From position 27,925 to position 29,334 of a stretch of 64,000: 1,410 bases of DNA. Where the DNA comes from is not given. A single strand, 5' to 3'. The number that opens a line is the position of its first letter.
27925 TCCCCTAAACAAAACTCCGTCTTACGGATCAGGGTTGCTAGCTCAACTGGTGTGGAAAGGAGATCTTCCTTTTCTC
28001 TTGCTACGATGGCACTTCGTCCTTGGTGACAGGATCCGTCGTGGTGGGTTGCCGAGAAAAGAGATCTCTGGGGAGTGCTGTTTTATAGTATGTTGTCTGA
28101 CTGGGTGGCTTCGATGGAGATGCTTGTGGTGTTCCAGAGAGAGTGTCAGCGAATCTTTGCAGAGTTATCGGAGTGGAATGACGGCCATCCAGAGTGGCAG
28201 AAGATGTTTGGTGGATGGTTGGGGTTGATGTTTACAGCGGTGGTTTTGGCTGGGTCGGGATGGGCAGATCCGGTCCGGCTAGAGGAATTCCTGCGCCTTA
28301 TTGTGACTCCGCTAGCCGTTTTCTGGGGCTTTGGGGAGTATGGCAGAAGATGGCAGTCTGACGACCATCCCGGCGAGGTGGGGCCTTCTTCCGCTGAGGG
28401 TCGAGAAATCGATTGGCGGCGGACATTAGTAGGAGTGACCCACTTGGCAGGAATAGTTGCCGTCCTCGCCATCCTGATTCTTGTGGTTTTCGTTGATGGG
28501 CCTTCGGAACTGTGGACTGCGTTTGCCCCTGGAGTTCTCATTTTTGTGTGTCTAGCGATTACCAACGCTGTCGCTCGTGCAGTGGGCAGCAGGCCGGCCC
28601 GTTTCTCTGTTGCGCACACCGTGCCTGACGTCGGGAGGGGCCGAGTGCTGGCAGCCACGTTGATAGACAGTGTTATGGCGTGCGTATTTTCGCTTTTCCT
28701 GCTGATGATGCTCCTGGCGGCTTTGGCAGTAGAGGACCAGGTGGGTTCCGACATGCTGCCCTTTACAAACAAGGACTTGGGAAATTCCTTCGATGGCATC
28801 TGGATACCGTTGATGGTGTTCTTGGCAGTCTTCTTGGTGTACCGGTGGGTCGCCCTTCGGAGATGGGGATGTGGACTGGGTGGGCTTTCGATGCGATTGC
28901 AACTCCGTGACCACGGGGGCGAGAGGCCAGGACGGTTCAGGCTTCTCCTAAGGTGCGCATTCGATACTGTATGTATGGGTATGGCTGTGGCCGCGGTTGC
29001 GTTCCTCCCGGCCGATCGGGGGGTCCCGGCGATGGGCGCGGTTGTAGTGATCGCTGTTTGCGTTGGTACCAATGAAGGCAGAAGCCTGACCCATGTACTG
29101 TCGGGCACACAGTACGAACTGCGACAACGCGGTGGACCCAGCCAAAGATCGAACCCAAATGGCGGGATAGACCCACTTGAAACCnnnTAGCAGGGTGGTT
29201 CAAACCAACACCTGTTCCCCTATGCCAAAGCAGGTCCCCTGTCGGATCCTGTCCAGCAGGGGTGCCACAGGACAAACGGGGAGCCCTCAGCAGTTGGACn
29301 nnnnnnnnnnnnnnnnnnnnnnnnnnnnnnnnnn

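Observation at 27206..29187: Divergently transcribed small protein plus RDD-like membrane protein next to the NLR-like gene, across a 370-bp regulatory gap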

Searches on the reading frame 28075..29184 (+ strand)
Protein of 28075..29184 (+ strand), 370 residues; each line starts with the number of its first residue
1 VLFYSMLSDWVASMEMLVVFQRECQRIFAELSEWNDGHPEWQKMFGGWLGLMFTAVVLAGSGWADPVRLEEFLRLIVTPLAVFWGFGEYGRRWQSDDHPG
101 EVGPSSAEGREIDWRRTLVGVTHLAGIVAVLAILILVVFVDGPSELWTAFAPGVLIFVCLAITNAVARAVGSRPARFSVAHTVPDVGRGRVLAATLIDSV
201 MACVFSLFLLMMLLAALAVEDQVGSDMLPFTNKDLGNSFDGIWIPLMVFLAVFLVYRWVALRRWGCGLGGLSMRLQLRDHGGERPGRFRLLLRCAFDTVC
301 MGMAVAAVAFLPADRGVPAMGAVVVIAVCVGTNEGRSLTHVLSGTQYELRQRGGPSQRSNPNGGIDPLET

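Call 6: search_protein_families(library=pfam, proteins=[window:28075-29184:+], max_evalue=0.1)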
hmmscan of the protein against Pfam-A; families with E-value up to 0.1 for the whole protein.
window:28075-29184:+ (370 aa): 1 family
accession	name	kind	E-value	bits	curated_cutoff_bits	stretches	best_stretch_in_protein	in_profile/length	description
PF06271.18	RDD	-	1.4e-08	35.5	24.1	1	192-300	8-105/137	RDD family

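Call 7: search_protein_families(library=padloc, proteins=[window:28075-29184:+], max_evalue=0.1)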
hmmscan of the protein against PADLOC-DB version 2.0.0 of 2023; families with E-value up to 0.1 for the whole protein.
window:28075-29184:+ (370 aa): 0 families

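Call 22: find_homologous_proteins(query=window:28114-29184:+)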
Query window:28114-29184:+ (357 aa): 3 proteins with E <= 0.001 among 8000 candidates.
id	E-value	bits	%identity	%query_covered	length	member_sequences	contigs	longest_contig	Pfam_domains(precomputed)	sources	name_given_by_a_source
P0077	3.3e-238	808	100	100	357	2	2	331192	PF06271.19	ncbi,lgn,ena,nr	ncbi:MAG: RDD family protein [Caldilineaceae bacterium]|nr:RDD family protein [Caldilineaceae bacter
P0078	6.6e-95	337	65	67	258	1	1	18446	PF06271.19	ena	-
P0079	1.1e-44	171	38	92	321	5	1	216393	PF06271.19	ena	-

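Call 25: find_encoding_contigs(protein=P0078, flank=8000, max_places=2)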
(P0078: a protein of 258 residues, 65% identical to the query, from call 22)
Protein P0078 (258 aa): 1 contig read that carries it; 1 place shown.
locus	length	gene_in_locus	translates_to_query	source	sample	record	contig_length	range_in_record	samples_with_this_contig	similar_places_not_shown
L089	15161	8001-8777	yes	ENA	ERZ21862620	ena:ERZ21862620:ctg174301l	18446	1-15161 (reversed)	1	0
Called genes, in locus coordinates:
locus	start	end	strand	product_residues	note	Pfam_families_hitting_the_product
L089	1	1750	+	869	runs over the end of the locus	PF07517:SecA_DEAD, PF01043:SecA_PP_bind, PF21090:P-loop_SecA, PF07516:SecA_SW, PF02810:SEC-C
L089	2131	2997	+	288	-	PF03462:PCRF, PF00472:RF-1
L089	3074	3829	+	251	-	PF00005:ABC_tran, PF13191:AAA_16, PF13304:AAA_21 (faint)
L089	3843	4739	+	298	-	PF18075:FtsX_ECD, PF02687:FtsX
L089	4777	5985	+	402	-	PF01551:Peptidase_M23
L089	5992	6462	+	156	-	PF01668:SmpB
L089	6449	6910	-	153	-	-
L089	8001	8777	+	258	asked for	PF06271:RDD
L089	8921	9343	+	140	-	-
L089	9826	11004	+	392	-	-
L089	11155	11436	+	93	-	-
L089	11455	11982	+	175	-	-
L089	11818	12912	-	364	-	-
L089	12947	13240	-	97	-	-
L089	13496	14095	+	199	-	-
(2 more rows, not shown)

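Call 26: find_encoding_contigs(protein=P0079, flank=8000, max_places=2)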
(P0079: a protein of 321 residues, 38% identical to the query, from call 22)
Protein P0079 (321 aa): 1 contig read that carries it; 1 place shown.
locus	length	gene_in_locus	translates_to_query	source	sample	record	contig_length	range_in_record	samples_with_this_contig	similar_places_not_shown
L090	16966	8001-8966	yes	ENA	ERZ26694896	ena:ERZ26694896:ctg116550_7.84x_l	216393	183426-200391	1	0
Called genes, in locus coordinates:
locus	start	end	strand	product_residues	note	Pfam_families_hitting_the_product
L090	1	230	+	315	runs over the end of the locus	PF00528:BPD_transp_1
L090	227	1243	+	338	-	PF00005:ABC_tran, PF13304:AAA_21 (faint), PF08352:oligo_HPY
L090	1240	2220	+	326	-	PF00005:ABC_tran, PF13304:AAA_21 (weak), PF08352:oligo_HPY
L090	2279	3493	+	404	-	PF00682:HMGL-like, PF22617:HCS_D2 (weak)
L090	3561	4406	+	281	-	PF01557:FAA_hydrolase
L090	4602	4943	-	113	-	-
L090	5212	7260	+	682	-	PF12728:HTH_17, PF00270:DEAD (weak), PF04851:ResIII, PF00271:Helicase_C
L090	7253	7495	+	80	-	-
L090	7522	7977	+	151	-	PF00589:Phage_integrase (weak)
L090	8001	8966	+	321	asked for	PF06271:RDD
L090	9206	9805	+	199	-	PF13011:LZ_Tnp_IS481, PF13384:HTH_23, PF13518:HTH_28, PF13551:HTH_29, PF12728:HTH_17 (faint), PF13565:HTH_32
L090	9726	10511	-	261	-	PF01695:IstB_IS21, PF00004:AAA (weak)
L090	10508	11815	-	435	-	PF00665:rve, PF22483:Mu-transpos_C_2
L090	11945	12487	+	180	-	PF00589:Phage_integrase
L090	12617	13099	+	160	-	-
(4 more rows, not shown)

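Call 62: search_protein_families(library=ncbifam, proteins=[window:28114-29184:+], max_evalue=0.01)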
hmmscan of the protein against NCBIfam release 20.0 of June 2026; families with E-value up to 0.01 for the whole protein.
window:28114-29184:+ (357 aa): 0 families
